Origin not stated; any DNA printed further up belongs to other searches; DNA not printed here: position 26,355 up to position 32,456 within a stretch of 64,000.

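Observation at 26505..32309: PFOR-CPR fusion enzyme (pyruvate:NADP+ oxidoreductase) encoded as a single 1934-aa ORF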

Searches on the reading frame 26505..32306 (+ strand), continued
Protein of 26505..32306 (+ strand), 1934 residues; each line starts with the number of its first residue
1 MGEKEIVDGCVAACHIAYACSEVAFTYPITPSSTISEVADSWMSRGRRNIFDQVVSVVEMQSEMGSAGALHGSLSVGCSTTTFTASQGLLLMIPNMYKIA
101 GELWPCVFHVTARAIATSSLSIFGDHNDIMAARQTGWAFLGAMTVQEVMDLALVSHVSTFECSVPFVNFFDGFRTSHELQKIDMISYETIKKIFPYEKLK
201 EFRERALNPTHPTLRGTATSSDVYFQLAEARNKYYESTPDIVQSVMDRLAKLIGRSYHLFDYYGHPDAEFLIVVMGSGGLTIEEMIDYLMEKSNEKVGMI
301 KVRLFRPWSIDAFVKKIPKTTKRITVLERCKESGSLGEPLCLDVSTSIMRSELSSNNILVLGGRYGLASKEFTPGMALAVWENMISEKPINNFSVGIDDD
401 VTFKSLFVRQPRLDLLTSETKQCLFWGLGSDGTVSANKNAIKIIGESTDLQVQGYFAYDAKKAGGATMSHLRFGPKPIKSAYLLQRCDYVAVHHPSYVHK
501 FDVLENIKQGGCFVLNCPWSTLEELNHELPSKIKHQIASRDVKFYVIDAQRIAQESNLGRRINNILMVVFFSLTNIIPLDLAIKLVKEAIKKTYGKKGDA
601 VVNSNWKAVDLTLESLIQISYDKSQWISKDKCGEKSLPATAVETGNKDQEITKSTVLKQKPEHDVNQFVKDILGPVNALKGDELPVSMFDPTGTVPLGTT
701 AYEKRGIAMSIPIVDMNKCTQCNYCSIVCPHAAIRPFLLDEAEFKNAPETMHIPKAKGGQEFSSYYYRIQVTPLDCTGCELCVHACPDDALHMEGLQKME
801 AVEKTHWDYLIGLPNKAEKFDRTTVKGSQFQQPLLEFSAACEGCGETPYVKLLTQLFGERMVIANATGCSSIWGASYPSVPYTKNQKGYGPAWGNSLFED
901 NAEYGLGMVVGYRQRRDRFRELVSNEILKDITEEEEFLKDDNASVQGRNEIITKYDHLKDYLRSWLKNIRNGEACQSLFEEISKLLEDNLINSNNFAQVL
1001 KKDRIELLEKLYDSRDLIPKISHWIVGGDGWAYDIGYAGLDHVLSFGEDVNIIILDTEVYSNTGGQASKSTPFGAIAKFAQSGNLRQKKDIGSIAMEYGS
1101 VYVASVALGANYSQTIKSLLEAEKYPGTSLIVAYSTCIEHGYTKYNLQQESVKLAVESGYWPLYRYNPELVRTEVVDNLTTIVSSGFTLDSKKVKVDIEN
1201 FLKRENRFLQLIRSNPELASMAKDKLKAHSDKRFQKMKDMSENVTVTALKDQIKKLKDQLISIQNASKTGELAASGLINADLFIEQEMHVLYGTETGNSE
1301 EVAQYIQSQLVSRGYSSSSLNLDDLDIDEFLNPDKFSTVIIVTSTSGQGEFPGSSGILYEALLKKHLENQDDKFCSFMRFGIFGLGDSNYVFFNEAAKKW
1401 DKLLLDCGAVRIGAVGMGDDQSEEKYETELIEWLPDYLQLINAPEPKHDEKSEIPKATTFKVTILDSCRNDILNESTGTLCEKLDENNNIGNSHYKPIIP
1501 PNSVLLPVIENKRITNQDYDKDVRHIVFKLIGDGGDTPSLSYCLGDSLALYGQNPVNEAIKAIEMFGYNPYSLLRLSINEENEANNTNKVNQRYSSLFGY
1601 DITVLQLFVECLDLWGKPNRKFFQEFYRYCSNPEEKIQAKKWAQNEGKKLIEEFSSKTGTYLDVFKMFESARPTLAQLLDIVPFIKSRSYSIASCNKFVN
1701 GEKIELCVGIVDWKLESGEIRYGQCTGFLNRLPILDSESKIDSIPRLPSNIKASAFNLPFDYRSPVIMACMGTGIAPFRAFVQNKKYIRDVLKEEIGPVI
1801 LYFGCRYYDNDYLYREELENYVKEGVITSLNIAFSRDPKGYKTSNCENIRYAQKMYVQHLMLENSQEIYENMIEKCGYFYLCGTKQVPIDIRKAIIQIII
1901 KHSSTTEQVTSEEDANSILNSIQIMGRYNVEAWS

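Call 7: list_cluster_members(proteins=[window:26505-32306:+])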
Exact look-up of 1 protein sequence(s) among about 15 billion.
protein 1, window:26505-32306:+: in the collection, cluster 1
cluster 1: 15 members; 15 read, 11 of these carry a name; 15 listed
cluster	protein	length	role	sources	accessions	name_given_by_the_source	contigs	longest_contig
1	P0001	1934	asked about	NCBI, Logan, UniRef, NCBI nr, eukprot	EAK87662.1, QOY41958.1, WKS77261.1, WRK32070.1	pyruvate:ferredoxin oxidoreductase/NADPH-cytochrome P450 reductase PNO [Cryptosporidium ... | pyruvate dehydrogenase (NADP(+)) n=2 Tax=Cryptosporidium parvum TaxID=5807 ... | QOY41958.1 hypothetical protein CPATCC_001550 [Cryptosporidium parvum]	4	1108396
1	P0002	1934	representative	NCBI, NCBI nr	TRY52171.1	Pyruvate:ferredoxin oxidoreductase/NADPH-cytochrome P450 reductase PNO [Cryptosporidium ...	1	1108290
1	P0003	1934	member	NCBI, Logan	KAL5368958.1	pyruvate:ferredoxin oxidoreductase/NADPH-cytochrome P450 reductase PNO [Cryptosporidium ...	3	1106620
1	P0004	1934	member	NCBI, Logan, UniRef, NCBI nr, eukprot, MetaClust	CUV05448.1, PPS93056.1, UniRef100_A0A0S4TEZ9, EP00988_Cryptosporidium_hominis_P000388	unnamed protein product [Cryptosporidium hominis] | pyruvate dehydrogenase (NADP(+)) n=2 Tax=Cryptosporidium hominis TaxID=237895 ... | Pyruvate:ferredoxin oxidoreductase/NADPH-cytochrome P450 reductase PNO [Cryptosporidium ...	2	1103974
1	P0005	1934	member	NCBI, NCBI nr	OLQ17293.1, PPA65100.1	pyruvate:ferredoxin (flavodoxin) oxidoreductase [Cryptosporidium hominis] | ferredoxin (flavodoxin) oxidoreductase [Cryptosporidium hominis]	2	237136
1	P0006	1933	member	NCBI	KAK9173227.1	Pyruvate:ferredoxin oxidoreductase/NADPH-cytochrome P450 reductase PNO [Cryptosporidium ...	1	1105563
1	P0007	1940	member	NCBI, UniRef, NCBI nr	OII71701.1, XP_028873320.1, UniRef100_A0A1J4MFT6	pyruvate dehydrogenase [Cryptosporidium ubiquitum] | pyruvate dehydrogenase (NADP(+)) n=1 Tax=Cryptosporidium ubiquitum TaxID=857276 ...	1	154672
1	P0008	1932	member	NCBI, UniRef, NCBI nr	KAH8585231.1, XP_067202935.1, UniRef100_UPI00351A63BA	pyruvate:ferredoxin oxidoreductase NADPH-cytochrome P450 reductase PNO [Cryptosporidium ... | pyruvate:ferredoxin oxidoreductase NADPH-cytochrome P450 reductase PNO n=1 ...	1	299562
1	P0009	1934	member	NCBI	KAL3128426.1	pyruvate:ferredoxin [Cryptosporidium hominis]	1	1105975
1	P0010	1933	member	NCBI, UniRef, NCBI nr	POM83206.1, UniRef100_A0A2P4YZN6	pyruvate:ferredoxin (flavodoxin) oxidoreductase [Cryptosporidium meleagridis] | pyruvate dehydrogenase (NADP(+)) n=1 Tax=Cryptosporidium meleagridis TaxID=93969 ...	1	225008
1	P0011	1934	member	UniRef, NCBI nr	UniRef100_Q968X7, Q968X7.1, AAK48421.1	Pyruvate dehydrogenase [NADP(+)] n=1 Tax=Cryptosporidium parvum TaxID=5807 RepID=PNO_CRYPV | RecName: Full=Pyruvate dehydrogenase [NADP(+)]; AltName: Full=CpPNO; AltName: ...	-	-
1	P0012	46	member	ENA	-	-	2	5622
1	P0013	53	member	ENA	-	-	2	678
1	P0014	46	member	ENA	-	-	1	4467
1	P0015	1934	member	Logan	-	-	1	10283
